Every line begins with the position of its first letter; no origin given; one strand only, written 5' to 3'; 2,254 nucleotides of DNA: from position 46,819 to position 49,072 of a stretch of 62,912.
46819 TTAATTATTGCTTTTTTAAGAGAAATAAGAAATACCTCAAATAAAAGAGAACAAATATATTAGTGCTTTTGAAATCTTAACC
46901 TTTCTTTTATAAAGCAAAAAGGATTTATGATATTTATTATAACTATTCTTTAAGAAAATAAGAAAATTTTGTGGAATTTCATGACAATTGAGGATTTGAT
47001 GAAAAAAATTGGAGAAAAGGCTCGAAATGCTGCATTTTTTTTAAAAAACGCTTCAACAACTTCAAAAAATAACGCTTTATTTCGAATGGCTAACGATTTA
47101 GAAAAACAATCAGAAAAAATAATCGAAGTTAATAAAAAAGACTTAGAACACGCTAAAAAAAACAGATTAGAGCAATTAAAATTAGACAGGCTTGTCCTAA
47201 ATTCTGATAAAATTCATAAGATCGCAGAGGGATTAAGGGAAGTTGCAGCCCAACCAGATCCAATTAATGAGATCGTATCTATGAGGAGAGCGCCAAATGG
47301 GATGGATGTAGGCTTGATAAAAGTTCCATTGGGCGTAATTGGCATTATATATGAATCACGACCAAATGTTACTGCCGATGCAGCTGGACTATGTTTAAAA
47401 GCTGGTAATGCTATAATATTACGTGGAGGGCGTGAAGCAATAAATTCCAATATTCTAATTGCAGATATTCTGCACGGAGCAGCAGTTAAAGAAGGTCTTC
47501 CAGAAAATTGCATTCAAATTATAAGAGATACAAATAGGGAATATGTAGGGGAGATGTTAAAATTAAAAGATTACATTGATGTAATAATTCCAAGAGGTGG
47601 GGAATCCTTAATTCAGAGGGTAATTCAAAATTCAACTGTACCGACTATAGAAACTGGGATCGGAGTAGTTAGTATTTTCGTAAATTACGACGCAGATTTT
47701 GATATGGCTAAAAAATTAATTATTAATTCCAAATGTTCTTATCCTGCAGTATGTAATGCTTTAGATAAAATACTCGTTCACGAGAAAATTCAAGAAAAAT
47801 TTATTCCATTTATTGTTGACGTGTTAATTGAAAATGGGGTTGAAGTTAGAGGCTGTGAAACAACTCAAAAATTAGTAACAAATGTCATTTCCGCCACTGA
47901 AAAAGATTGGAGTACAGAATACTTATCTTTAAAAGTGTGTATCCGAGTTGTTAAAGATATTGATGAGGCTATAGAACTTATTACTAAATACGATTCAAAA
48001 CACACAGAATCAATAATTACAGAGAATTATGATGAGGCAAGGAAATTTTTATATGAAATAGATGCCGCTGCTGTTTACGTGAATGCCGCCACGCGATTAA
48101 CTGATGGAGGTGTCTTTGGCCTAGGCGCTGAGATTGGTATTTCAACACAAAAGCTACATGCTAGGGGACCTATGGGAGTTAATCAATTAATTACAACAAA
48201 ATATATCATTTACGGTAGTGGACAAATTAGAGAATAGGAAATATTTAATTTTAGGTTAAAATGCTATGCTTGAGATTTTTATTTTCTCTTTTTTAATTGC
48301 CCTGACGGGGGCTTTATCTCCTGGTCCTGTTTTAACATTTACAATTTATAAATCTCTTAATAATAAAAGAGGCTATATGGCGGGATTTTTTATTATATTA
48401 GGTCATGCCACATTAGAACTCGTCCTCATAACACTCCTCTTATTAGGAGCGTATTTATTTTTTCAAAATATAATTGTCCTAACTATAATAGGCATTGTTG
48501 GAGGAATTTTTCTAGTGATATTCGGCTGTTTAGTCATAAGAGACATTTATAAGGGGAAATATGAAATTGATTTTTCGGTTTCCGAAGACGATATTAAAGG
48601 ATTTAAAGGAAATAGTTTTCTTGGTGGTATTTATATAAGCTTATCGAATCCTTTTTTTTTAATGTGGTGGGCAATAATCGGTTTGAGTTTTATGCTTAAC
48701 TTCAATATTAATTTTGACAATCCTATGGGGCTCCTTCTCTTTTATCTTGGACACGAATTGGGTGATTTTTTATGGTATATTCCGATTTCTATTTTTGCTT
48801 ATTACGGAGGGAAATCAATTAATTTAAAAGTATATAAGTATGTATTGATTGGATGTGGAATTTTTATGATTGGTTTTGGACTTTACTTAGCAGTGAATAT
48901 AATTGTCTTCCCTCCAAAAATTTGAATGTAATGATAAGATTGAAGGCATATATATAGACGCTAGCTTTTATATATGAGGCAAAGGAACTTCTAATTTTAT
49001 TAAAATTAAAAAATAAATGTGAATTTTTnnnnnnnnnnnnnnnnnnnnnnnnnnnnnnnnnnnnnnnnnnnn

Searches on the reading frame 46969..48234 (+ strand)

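Call 5: search_protein_families(library=pfam, proteins=[window:46969-48234:+], max_evalue=0.01)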
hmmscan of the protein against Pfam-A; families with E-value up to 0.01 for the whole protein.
window:46969-48234:+ (422 aa): 1 family
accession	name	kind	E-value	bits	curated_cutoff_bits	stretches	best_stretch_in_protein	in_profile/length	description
PF00171.27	Aldedh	-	4.8e-22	78.6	23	2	12-285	32-292/461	Aldehyde dehydrogenase family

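Call 68: search_protein_families(library=ncbifam, proteins=[window:46969-48234:+], max_evalue=0.001)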
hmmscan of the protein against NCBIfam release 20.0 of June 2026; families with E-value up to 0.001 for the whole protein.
window:46969-48234:+ (422 aa): 27 families (the best 25 are shown)
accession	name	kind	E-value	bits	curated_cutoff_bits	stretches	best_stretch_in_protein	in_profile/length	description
NF001221.0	PRK00197.1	equivalog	7.2e-171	568.5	289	1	7-422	3-418/418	glutamate-5-semialdehyde dehydrogenase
TIGR00407.1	proA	equivalog_domain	4.5e-137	457.1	317.45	1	18-411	1-398/398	glutamate-5-semialdehyde dehydrogenase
TIGR01092.1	P5CS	equivalog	3e-98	329.9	796.75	1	13-420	290-694/715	delta l-pyrroline-5-carboxylate synthetase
NF010378.0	PRK13805.1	equivalog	7.9e-20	70.3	951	1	116-278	106-269/872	bifunctional acetaldehyde-CoA/alcohol dehydrogenase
TIGR02518.1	EutH_ACDH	equivalog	1.4e-18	67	620.1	1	116-277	100-262/488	acetaldehyde dehydrogenase (acetylating)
NF047625.1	AcylSulfactDhSauS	equivalog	7.1e-17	61.3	600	2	118-279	100-261/464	acylating sulfoacetaldehyde dehydrogenase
NF040648.1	lactal_redase_Meth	equivalog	2.2e-15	56.6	650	1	16-284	40-296/463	lactaldehyde dehydrogenase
NF052305.1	DioxValDhHalo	equivalog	2.8e-14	52.9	750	2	114-293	135-313/483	2,5-dioxovalerate dehydrogenase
NF011927.0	PRK15398.1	subfamily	4e-12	45.5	403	1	35-309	47-315/465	aldehyde dehydrogenase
NF007497.0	PRK10090.1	equivalog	4.1e-12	45.6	500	1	16-285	51-308/480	aldehyde dehydrogenase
TIGR03250.1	PhnAcAld_DH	equivalog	8.2e-10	37.9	635.65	1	143-284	164-302/472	phosphonoacetaldehyde dehydrogenase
NF042993.1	AlphKGSA_gudD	equivalog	9.9e-10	37.7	770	1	8-283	42-304/481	alpha-ketoglutaric semialdehyde dehydrogenase GucD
TIGR03216.1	OH_muco_semi_DH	equivalog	3.7e-09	35.7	693.25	1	26-318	54-337/481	2-hydroxymuconic semialdehyde dehydrogenase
TIGR01804.1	BADH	equivalog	5.6e-09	35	668.6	1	101-319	117-331/467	betaine-aldehyde dehydrogenase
NF006916.0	PRK09407.1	equivalog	3.5e-08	32.5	521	1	116-281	152-316/526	succinic semialdehyde dehydrogenase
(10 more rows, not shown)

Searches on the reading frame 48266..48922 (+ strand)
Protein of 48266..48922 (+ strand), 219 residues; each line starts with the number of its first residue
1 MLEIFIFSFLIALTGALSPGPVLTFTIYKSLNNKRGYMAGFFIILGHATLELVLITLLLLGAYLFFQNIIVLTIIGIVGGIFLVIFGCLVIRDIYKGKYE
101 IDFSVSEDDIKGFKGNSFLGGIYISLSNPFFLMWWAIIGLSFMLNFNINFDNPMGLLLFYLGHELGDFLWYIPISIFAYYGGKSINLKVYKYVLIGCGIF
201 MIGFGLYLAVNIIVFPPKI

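Call 5: search_protein_families(library=pfam, proteins=[window:48266-48922:+], max_evalue=0.01)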
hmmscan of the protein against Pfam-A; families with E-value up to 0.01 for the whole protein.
window:48266-48922:+ (219 aa): 1 family
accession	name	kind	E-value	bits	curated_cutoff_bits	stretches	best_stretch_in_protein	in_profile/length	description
PF01810.24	LysE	-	1.4e-32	113.2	25.6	1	14-210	2-191/193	LysE type translocator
